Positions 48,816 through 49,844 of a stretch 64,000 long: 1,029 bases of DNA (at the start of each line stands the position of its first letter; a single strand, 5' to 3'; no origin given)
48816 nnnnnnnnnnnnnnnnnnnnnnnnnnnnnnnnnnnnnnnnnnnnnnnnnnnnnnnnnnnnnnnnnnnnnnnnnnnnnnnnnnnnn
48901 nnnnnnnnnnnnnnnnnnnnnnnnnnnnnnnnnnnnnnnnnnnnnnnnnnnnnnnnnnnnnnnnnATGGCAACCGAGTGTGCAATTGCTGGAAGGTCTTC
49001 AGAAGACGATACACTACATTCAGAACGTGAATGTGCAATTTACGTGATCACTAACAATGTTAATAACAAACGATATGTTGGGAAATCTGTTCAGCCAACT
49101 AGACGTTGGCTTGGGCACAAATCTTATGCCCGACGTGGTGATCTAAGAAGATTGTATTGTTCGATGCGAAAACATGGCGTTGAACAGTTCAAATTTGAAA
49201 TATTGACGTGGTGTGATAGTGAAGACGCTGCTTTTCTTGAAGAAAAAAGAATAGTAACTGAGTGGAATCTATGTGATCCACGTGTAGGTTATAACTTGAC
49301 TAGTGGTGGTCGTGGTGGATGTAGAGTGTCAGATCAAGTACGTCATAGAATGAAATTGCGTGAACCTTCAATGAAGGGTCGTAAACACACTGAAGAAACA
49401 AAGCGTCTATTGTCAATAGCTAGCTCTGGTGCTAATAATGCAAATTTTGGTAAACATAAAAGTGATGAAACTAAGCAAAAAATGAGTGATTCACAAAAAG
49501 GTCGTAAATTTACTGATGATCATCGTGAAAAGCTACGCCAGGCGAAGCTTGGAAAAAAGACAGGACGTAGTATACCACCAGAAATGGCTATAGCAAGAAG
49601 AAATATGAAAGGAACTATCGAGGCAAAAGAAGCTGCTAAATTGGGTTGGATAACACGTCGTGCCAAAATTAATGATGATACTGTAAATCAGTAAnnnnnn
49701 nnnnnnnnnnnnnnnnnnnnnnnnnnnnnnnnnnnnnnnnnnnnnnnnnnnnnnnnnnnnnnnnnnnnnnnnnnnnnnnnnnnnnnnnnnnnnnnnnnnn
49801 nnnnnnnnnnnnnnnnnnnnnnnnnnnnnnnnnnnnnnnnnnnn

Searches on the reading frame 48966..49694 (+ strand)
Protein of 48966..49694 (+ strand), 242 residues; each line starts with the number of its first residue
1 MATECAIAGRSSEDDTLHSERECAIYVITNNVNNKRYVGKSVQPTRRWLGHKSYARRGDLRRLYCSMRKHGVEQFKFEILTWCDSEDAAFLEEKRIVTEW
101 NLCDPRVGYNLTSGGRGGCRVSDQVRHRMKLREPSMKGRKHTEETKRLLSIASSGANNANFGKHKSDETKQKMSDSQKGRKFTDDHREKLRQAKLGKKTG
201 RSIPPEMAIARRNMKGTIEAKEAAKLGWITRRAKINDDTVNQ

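Call 68: search_protein_families(library=pfam, proteins=[window:48966-49694:+], max_evalue=0.001)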
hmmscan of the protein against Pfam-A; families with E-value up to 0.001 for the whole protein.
window:48966-49694:+ (242 aa): 3 families
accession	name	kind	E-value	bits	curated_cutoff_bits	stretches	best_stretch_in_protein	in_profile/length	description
PF07460.16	NUMOD3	-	1.4e-14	54.1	20.4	1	138-174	1-37/37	NUMOD3 motif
PF01541.30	GIY-YIG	-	5.4e-10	39.9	22.6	1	23-96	2-68/78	GIY-YIG catalytic domain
PF19835.5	SegE_GIY-YIG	-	1.7e-05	25.5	25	1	24-97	19-101/123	Putative endonuclease segE, GIY-YIG domain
